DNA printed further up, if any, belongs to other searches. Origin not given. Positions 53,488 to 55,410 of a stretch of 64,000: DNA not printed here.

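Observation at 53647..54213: ABC permease fused to a degenerate class III adenylyl/guanylyl-cyclase-like domain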

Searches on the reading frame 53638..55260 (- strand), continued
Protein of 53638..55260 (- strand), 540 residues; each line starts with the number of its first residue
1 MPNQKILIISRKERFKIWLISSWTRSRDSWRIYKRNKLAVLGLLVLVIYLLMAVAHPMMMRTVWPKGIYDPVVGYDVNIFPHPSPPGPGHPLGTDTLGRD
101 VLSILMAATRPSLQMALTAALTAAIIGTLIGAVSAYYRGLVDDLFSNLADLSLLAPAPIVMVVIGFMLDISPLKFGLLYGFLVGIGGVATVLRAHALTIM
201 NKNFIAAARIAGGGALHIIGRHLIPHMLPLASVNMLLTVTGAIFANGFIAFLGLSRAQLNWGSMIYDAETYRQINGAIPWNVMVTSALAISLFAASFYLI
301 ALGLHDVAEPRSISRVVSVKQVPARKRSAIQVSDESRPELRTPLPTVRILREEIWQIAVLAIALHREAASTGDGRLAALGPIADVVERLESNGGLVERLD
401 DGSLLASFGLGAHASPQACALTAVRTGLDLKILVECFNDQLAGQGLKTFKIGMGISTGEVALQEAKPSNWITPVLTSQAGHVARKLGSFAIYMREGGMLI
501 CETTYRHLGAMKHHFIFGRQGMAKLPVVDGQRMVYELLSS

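Call 40: find_encoding_contigs(protein=P0009, flank=8000, max_places=1)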
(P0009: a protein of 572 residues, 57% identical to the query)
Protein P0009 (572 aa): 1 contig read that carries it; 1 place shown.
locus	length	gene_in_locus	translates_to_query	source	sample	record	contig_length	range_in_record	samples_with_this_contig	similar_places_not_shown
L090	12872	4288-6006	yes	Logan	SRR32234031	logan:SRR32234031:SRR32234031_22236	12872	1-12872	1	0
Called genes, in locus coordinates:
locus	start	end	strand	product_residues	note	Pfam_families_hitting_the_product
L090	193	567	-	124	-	-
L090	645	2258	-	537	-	-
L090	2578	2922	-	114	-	PF07238:PilZ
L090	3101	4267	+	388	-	PF19300:BPD_transp_1_N, PF00528:BPD_transp_1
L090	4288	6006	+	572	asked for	PF12911:OppC_N (weak), PF00528:BPD_transp_1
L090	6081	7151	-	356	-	PF02811:PHP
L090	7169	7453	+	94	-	PF03840:SecG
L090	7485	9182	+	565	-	PF00496:SBP_bac_5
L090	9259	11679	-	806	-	PF00515:TPR_1 (faint), PF07719:TPR_2 (faint), PF09976:TPR_21 (faint), PF12895:ANAPC3 (faint), PF13424:TPR_12 (weak), PF13432:TPR_16 (weak), PF13414:TPR_11 (weak), PF01464:SLT, +6 more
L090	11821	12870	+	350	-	?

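Call 41: find_encoding_contigs(protein=P0036, flank=9000, max_places=1)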
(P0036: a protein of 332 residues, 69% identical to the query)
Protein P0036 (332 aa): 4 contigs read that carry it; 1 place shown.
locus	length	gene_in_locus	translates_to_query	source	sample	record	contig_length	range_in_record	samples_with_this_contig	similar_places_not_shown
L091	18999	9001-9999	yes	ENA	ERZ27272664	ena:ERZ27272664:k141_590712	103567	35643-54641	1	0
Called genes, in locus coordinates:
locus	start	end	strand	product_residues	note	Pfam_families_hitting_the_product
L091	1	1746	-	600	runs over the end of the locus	PF08439:Peptidase_M3_N, PF01432:Peptidase_M3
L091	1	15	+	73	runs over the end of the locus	-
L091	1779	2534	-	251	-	PF01209:Ubie_methyltran (weak), PF13489:Methyltransf_23, PF02353:CMAS (weak), PF13847:Methyltransf_31, PF08241:Methyltransf_11, PF08242:Methyltransf_12, PF13649:Methyltransf_25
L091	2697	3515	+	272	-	PF00702:Hydrolase, PF13344:Hydrolase_6, PF13419:HAD_2 (weak), PF13242:Hydrolase_like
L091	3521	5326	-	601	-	-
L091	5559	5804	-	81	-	-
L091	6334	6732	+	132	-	PF08239:SH3_3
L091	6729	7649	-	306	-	PF00294:PfkB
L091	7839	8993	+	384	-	PF19300:BPD_transp_1_N, PF00528:BPD_transp_1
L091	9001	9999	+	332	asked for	PF12911:OppC_N (weak), PF00528:BPD_transp_1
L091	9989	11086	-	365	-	PF02811:PHP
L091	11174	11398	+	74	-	PF03840:SecG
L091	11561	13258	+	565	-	PF00496:SBP_bac_5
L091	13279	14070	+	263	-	PF00881:Nitroreductase, PF14512:TM1586_NiRdase (faint)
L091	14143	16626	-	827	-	-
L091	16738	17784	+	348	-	PF01008:IF-2B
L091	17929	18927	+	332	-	PF00294:PfkB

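Call 42: find_encoding_contigs(protein=P0085, flank=9000, max_places=1)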
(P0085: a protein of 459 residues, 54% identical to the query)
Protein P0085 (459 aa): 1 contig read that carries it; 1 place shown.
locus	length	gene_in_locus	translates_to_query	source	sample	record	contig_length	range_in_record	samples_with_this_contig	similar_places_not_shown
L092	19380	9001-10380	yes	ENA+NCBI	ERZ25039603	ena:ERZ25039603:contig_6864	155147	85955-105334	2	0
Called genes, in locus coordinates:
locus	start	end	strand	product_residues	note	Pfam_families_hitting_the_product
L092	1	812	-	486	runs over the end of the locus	PF13529:Peptidase_C39_2, PF07719:TPR_2 (faint)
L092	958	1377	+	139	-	-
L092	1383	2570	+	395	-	PF04087:DUF389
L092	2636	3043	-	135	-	PF00383:dCMP_cyt_deam_1, PF08211:dCMP_cyt_deam_2, PF26947:CDL (weak)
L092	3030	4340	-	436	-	PF01595:CNNM, PF00571:CBS, PF03471:CorC_HlyC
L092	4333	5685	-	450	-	PF00483:NTP_transferase, PF01128:IspD, PF12804:NTP_transf_3, PF25084:LbH_EIF2B, PF25087:GMPPB_C (faint), PF00132:Hexapep, PF14602:Hexapep_2 (faint), PF00132:Hexapep (weak)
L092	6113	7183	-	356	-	PF00072:Response_reg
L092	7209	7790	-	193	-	-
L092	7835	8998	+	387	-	PF19300:BPD_transp_1_N, PF00528:BPD_transp_1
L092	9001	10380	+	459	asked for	PF12911:OppC_N (weak), PF00528:BPD_transp_1, PF13432:TPR_16 (faint)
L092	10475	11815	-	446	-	PF12704:MacB_PCD, PF02687:FtsX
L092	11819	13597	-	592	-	PF07705:CARDB (faint)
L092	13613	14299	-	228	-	PF02463:SMC_N (faint), PF00005:ABC_tran, PF13304:AAA_21 (faint)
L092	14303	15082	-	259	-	PF04893:Yip1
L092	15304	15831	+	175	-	-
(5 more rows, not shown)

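Call 43: find_encoding_contigs(protein=P0044, flank=9000, max_places=1)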
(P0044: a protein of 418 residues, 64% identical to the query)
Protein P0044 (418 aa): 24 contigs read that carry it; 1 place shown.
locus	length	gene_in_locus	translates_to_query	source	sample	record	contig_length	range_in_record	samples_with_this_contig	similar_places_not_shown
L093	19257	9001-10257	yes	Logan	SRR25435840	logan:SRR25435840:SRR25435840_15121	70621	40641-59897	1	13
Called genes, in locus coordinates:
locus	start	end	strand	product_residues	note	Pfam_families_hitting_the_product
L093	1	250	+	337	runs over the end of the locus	PF14446:Prok-RING_1 (weak)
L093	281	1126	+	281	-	PF08817:YukD, PF00179:UQ_con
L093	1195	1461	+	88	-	PF08817:YukD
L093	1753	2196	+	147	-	PF01398:JAB (weak)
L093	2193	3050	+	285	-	PF16697:Yop-YscD_cpl, PF00498:FHA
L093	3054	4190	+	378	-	PF00092:VWA, PF13519:VWA_2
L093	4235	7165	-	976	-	PF15902:Sortilin-Vps10 (faint), PF08924:Rv2525c_GlyHyd-like, PF13517:FG-GAP_3 (weak)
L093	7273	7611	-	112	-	PF07238:PilZ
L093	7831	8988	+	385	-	PF19300:BPD_transp_1_N, PF00528:BPD_transp_1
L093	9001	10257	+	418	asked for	PF12911:OppC_N (weak), PF00528:BPD_transp_1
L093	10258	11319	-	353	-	PF02811:PHP (weak)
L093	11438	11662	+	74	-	PF03840:SecG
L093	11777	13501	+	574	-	PF00496:SBP_bac_5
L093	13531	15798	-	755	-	PF07719:TPR_2 (faint), PF09976:TPR_21 (faint), PF13432:TPR_16 (weak), PF13525:YfiO (weak), PF14559:TPR_19 (weak), PF13424:TPR_12 (weak), PF13432:TPR_16, PF01464:SLT, +4 more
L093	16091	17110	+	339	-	PF00294:PfkB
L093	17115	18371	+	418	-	PF05221:AdoHcyase, PF02826:2-Hacid_dh_C, PF00670:AdoHcyase_NAD, PF07991:KARI_N (weak)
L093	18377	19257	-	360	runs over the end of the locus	PF00154:RecA_N, PF08423:Rad51, PF06745:ATPase (weak), PF27531:MT3502_N (faint), PF21096:RecA_C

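Call 46: search_protein_families(library=ncbifam, proteins=[L001:13364-15064:+, L001:8189-8530:-, L001:11891-12961:-], max_evalue=0.001)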
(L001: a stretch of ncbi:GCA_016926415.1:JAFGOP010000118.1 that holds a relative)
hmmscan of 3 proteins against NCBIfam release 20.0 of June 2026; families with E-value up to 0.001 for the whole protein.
L001:13364-15064:+ (566 aa): 11 families
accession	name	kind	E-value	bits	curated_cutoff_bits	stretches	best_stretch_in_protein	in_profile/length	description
NF045467.1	Opp4A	equivalog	1.7e-46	158.6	650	2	154-532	158-544/556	oligopeptide ABC transporter substrate-binding protein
NF043070.1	DppA_dipep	equivalog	1.1e-37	129.8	1005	1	50-527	36-517/535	dipeptide ABC transporter periplasmic-binding protein DppA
TIGR02294.1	nickel_nikA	equivalog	2.4e-35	122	393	1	56-429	19-386/501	nickel ABC transporter substrate-binding protein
NF045468.1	Opp5A_nikA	equivalog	2.5e-29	102.1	600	1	98-528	67-471/488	nickel ABC transporter substrate-binding protein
TIGR04028.1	SBP_KPN_01854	hypoth_equivalog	8.6e-23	80.7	468.5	1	91-535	48-499/509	TIGR04028 family ABC transporter substrate-binding protein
NF047575.1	opine_bind_CntA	exception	1.5e-22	79.9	800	1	71-420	62-410/535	staphylopine-dependent metal ABC transporter substrate-binding lipoprotein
NF011689.0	PRK15109.1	equivalog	2.3e-20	72.8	560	1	138-528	146-522/547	ABC transporter substrate-binding protein SapA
NF011942.0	PRK15413.1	equivalog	4.4e-18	65.2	594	1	61-371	45-344/512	glutathione ABC transporter substrate-binding protein GsiB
NF007287.0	PRK09755.1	equivalog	3.6e-16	59.1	1098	1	151-538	156-522/535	ABC transporter substrate-binding protein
NF011684.0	PRK15104.1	equivalog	7.7e-16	57.9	947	1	69-528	64-522/543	oligopeptide ABC transporter substrate-binding protein OppA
NF010149.0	PRK13626.1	equivalog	0.00061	18.6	476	1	70-254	146-312/552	HTH-type transcriptional regulator SgrR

L001:8189-8530:- (113 aa): 1 family
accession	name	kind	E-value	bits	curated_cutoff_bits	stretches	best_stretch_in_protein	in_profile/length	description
TIGR02266.1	gmx_TIGR02266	paralog_domain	9e-05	22.6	68.7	1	25-107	16-95/96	TIGR02266 family protein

L001:11891-12961:- (356 aa): 9 families
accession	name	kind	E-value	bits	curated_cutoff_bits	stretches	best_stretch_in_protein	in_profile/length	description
NF038032.1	CehA_McbA_metalo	domain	5.3e-35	121.3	80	1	7-352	6-314/315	CehA/McbA family metallohydrolase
NF041577.1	nside_bi_sphtase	equivalog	2.8e-08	33.3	400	1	5-98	3-95/276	3',5'-nucleoside bisphosphate phosphatase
NF047791.1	RNaseRnm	equivalog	3.4e-08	33.1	375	1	5-91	2-89/275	RNase RNM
NF006375.0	PRK08609.1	equivalog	3.6e-06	25.8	426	1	6-44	337-375/571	DNA polymerase/3'-5' exonuclease PolX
NF041661.1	Cycl_ph_dihydrol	equivalog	4.3e-05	23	500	1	7-98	1-93/259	phosphoribosyl 1,2-cyclic phosphate 1,2-diphosphodiesterase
NF005298.0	PRK06826.1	equivalog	5e-05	21.2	1260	1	5-67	5-69/1151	DNA polymerase III subunit alpha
TIGR01856.1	hisJ_fam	subfamily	0.00013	21.8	90.2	1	8-57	3-49/252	histidinol-phosphatase HisJ family protein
NF005596.0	PRK07328.1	subfamily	0.0002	20.8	202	1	5-101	3-103/269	histidinol-phosphatase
NF004981.0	PRK06361.1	equivalog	0.00036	20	117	1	6-42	2-38/217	histidinol phosphate phosphatase domain-containing protein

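Call 48: find_encoding_contigs(protein=P0008, flank=8000, max_places=1)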
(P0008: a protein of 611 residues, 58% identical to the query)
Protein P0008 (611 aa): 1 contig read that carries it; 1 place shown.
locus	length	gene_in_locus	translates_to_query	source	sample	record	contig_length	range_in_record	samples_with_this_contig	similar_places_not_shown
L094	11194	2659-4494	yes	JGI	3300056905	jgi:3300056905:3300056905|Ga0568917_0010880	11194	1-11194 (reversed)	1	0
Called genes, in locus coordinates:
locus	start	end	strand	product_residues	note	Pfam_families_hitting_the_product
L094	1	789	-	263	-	?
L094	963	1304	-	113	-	PF07238:PilZ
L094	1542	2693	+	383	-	PF19300:BPD_transp_1_N, PF00528:BPD_transp_1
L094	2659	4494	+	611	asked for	PF12911:OppC_N (weak), PF00528:BPD_transp_1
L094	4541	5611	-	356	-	PF02811:PHP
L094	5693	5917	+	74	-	PF03840:SecG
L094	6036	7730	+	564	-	PF00496:SBP_bac_5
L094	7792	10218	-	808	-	PF07719:TPR_2 (faint), PF13174:TPR_6 (faint), PF13424:TPR_12 (faint), PF13428:TPR_14 (faint), PF13432:TPR_16 (faint), PF13525:YfiO (faint), PF01464:SLT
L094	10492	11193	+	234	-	?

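Call 49: find_encoding_contigs(protein=P0014, flank=8000, max_places=1)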
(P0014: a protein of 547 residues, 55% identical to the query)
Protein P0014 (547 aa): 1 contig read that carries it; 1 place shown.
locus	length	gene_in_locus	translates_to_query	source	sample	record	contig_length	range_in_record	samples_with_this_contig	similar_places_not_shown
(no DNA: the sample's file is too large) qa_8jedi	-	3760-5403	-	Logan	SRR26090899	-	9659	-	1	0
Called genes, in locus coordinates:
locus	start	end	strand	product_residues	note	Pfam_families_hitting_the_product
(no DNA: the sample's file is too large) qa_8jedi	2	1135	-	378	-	?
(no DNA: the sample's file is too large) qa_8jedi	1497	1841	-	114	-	PF07238:PilZ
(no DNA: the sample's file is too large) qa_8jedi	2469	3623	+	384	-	PF19300:BPD_transp_1_N, PF00528:BPD_transp_1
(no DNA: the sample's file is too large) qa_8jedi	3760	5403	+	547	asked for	PF00528:BPD_transp_1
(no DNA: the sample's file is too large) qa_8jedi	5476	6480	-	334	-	PF13620:CarboxypepD_reg (faint), PF14686:fn3_3 (faint)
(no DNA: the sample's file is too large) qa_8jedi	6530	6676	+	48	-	-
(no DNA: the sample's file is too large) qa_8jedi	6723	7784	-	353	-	PF02811:PHP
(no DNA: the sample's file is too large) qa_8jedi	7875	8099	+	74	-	PF03840:SecG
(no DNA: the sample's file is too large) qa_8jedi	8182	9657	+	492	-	?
